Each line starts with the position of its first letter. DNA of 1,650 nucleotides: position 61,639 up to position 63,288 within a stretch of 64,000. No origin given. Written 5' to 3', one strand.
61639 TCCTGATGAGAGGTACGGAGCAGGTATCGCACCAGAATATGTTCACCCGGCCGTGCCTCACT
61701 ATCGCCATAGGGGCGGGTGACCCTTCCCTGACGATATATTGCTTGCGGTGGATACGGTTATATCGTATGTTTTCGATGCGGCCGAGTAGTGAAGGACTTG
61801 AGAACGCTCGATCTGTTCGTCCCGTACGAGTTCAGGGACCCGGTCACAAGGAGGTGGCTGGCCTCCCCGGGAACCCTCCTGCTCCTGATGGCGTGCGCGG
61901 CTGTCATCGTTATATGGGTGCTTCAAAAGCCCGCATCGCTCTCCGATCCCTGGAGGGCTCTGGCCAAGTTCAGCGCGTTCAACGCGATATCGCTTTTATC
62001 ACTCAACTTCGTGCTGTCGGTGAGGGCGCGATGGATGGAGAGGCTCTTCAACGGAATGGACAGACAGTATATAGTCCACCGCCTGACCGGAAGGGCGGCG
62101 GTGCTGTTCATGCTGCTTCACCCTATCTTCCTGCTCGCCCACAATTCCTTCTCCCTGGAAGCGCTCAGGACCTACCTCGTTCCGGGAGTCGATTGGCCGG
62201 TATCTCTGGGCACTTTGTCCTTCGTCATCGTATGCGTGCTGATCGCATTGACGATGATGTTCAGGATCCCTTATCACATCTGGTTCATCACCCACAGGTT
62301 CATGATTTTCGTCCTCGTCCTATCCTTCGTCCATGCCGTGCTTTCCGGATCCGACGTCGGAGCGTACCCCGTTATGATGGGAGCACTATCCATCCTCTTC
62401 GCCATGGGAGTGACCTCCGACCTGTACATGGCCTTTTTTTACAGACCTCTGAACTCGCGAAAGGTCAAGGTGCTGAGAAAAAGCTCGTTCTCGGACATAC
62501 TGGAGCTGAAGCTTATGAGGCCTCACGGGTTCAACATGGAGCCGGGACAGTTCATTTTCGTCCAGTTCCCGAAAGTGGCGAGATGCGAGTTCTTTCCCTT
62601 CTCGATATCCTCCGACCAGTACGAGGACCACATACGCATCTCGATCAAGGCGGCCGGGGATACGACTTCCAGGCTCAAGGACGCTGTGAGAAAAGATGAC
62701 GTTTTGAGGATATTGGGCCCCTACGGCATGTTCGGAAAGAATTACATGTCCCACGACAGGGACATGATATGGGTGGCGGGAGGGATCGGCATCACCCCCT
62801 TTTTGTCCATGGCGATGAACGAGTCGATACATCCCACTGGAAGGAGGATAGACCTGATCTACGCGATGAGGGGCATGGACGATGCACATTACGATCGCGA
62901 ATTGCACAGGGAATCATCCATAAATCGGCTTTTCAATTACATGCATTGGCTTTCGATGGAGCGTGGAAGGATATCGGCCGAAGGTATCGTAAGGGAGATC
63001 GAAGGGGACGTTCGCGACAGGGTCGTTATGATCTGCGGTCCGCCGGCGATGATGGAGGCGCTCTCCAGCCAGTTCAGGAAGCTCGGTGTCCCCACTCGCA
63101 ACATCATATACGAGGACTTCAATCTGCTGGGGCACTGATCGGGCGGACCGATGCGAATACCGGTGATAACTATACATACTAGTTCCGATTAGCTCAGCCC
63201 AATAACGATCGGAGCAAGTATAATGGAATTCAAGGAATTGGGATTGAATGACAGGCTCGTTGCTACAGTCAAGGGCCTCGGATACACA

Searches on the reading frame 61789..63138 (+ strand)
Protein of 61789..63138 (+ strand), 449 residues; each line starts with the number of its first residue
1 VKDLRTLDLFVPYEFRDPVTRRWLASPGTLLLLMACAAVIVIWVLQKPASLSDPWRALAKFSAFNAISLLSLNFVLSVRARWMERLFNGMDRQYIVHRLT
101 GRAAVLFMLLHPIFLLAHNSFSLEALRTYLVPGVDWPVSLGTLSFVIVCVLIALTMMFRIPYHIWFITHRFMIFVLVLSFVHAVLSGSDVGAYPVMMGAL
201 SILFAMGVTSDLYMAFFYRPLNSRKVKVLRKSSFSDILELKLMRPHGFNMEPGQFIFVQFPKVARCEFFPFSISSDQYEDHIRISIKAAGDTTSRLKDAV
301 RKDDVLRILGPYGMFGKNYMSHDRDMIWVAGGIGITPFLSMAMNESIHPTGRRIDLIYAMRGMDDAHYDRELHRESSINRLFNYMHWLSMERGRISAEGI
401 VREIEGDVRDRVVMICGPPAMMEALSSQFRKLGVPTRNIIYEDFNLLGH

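Call 53: search_protein_families(library=pfam, proteins=[window:61789-63138:+], max_evalue=0.001)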
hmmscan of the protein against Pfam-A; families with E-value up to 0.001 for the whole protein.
window:61789-63138:+ (449 aa): 3 families
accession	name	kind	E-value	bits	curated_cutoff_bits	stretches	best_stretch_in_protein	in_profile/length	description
PF08022.18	FAD_binding_8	-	4.6e-13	49.7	22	1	227-303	10-85/109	FAD-binding domain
PF01794.25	Ferric_reduct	-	6.6e-13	49.2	28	1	64-179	3-120/121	Ferric reductase like transmembrane component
PF00175.26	NAD_binding_1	-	1.8e-08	35.4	22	1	329-425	2-107/109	Oxidoreductase NAD-binding domain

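Call 56: find_encoding_contigs(protein=window:61789-63138:+, flank=10000, max_places=2)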
Protein window:61789-63138:+ (449 aa): no gene with exactly this product is on record in the collection.
